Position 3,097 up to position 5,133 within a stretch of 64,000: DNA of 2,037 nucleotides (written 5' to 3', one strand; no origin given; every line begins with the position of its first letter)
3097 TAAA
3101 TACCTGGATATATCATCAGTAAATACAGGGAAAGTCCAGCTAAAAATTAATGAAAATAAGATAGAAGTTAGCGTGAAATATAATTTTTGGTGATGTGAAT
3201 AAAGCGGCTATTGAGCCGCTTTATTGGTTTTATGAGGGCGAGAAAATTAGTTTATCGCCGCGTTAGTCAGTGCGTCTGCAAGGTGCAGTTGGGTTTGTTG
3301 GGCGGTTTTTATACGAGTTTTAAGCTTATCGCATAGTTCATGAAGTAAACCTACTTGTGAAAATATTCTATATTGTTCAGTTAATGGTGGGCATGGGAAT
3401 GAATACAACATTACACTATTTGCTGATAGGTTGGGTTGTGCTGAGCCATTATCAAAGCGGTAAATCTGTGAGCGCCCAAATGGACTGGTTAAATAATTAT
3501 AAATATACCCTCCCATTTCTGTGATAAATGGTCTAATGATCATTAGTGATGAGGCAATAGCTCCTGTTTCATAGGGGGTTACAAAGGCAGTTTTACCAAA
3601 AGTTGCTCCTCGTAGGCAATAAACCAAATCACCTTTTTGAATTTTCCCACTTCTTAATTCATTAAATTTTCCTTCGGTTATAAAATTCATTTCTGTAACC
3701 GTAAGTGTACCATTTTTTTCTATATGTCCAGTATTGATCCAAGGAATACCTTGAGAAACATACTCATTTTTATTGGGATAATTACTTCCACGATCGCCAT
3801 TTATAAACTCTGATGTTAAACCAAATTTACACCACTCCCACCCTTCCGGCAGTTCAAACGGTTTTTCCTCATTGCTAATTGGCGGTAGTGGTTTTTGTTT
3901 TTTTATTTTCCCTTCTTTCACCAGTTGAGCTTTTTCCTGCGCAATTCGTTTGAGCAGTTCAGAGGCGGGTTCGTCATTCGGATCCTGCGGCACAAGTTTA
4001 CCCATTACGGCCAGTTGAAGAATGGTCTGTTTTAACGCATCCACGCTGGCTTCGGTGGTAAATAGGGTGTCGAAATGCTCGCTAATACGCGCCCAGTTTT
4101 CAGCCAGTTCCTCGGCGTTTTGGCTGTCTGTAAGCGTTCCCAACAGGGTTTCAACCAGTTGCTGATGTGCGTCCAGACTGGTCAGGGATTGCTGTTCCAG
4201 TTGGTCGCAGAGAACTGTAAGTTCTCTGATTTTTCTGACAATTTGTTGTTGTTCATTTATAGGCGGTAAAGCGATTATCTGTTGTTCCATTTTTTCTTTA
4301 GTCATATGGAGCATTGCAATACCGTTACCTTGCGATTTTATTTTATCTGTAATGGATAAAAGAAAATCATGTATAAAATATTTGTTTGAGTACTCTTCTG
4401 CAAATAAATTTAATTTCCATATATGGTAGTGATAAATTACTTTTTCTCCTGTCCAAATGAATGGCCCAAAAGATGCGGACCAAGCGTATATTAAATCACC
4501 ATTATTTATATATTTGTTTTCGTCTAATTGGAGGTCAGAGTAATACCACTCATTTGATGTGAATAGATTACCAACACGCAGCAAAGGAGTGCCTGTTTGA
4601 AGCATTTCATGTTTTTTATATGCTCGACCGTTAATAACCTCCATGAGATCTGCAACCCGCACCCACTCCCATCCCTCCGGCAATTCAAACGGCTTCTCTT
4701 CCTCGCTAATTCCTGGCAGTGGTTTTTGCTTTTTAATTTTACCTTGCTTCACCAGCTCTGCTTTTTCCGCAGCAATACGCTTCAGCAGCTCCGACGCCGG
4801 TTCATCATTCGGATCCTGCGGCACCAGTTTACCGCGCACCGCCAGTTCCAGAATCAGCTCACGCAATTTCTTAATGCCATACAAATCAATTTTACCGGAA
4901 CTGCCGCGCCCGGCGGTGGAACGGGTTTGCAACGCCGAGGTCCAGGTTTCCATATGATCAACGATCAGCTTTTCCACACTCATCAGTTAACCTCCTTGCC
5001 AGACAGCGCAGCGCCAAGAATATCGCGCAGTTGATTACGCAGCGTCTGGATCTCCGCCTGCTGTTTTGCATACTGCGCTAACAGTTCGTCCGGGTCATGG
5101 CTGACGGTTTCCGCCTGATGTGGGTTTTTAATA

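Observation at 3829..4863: About 200-bp direct repeats inside hsdS flanking the variable domains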

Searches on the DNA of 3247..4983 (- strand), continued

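Call 30: search_dna_similar(query=window:3829-4227:-, collection=ecoli_genomes, mode=near, max_rows=30, rows=spread)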
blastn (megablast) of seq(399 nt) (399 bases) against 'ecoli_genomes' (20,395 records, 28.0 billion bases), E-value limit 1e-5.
Records with a match: 972; places in all: 972; records where one place covers at least 80% of the query: 940.
Genomes with a match: 972 of 5426; with a place that covers at least 80% of the query: 940. Places per genome that has any: lowest 1, median 1, highest 1. On chromosomes: 971 places; on plasmids: 1.
Best place of each record, by identity: >=99% 7; 95-99% 858; 90-95% 105; 80-90% 2.
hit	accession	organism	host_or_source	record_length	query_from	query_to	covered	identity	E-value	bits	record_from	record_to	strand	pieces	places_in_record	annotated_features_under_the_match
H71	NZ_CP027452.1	Escherichia coli strain 2014C-3338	Homo sapiens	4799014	1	399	100%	100.0%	0e+0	737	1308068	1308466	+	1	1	restriction endonuclease subunit S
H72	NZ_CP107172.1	Escherichia coli strain R8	human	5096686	1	399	100%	96.7%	0e+0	665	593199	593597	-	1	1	restriction endonuclease subunit S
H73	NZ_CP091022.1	Escherichia coli strain STEC276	cattle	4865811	15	399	96%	96.9%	0e+0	645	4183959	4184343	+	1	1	restriction endonuclease subunit S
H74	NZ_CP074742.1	Escherichia coli strain RM6927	Homo sapiens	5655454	16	399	96%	97.1%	0e+0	649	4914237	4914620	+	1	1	restriction endonuclease subunit S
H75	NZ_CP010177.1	Escherichia coli strain H14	not applicable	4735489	4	396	98%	94.7%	2e-171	610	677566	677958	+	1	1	restriction endonuclease subunit S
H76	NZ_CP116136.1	Escherichia coli strain DETEC-P649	ICU patient oral swab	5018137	4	396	98%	94.7%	2e-171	610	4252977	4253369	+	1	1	restriction endonuclease subunit S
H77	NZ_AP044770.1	Escherichia coli strain TK3888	calf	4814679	4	396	98%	94.7%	2e-171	610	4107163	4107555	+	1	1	restriction endonuclease subunit S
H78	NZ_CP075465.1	Escherichia coli strain NT1N34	pig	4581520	15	399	96%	96.4%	1e-178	634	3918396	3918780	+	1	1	restriction endonuclease subunit S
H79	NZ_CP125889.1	Escherichia coli strain EPSSH018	missing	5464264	19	399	95%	97.4%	0e+0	649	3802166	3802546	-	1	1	restriction endonuclease subunit S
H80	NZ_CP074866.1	Escherichia coli strain 2013C_3653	Homo sapiens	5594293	19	399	95%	97.4%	0e+0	649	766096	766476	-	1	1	restriction endonuclease subunit S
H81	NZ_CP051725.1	Escherichia coli strain SCU-112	Homo sapiens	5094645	15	399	96%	96.1%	5e-177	628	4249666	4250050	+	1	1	restriction endonuclease subunit S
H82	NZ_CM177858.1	Escherichia coli strain UPEC957C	canine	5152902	15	399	96%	96.1%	5e-177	628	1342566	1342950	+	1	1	restriction endonuclease subunit S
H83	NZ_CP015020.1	Escherichia coli strain 28RC1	Bovine carcass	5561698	16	399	96%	96.4%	4e-178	632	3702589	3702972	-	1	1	restriction endonuclease subunit S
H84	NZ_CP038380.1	Escherichia coli O157:H7 strain E32511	Homo sapiens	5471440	16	399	96%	96.4%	4e-178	632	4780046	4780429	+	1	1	restriction endonuclease subunit S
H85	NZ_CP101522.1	Escherichia coli O157:H7 strain MD2019EC2705C4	lettuce from ready salad pack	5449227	16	399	96%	96.4%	4e-178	632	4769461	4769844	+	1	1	restriction endonuclease subunit S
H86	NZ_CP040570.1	Escherichia coli O157:H7 strain ECP17-1298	Homo sapiens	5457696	16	399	96%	96.4%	4e-178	632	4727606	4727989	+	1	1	restriction endonuclease subunit S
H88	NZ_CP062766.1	Escherichia coli O157:H7 strain Z866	Bovine Faeces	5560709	16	399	96%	96.4%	4e-178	632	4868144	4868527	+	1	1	restriction endonuclease subunit S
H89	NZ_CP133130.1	Escherichia coli O157:H7 strain PNUSAE146744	missing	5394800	16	399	96%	96.4%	4e-178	632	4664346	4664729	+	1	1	restriction endonuclease subunit S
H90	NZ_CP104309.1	Escherichia coli O157:H7 strain 380-94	Homo sapiens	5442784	16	399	96%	96.4%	4e-178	632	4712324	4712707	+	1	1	restriction endonuclease subunit S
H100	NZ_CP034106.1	Escherichia coli strain RCAD0514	duck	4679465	269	399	33%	94.7%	1e-48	202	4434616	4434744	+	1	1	restriction endonuclease subunit S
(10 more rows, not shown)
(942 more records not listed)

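Call 31: get_annotated_region(hit=H100, flank=3500)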
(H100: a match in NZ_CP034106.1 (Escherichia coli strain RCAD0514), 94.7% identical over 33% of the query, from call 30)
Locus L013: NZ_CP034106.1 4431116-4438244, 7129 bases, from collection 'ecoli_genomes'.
description: Escherichia coli strain RCAD0514 chromosome, complete genome
organism: Escherichia coli strain RCAD0514 (NCBI taxid 562)
replicon: chromosome; assembly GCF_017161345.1
host: duck; source: -; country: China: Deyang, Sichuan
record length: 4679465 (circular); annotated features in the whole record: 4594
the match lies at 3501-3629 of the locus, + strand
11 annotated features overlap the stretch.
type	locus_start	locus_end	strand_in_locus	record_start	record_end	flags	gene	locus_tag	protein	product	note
CDS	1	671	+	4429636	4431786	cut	btsT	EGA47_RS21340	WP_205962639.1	carbon starvation CstA family protein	-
CDS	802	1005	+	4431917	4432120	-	yjiX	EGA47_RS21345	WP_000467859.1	YbdD/YjiX family protein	-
CDS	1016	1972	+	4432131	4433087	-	yjiA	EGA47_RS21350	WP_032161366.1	GTPase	-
CDS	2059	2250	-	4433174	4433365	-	-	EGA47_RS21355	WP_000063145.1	antitoxin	-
CDS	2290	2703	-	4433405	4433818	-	-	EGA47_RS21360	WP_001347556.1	hypothetical protein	-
CDS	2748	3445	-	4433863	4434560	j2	-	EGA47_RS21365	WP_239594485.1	IS1-like element IS1A family transposase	programmed frameshift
CDS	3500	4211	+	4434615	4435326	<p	-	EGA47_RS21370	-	restriction endonuclease subunit S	frameshifted; incomplete; partial in the middle of a contig; missing N-terminus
CDS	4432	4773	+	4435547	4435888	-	symE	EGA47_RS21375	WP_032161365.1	endoribonuclease SymE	-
CDS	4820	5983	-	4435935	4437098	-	-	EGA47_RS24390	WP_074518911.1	GmrSD restriction endonuclease domain-containing protein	-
CDS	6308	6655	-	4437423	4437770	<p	-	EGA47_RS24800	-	DUF262 domain-containing protein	incomplete; partial in the middle of a contig; missing C-terminus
CDS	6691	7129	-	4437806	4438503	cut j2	-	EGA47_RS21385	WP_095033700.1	IS1-like element IS1B family transposase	programmed frameshift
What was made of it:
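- Tried and rejected: It is an IS1 truncation (call 31).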
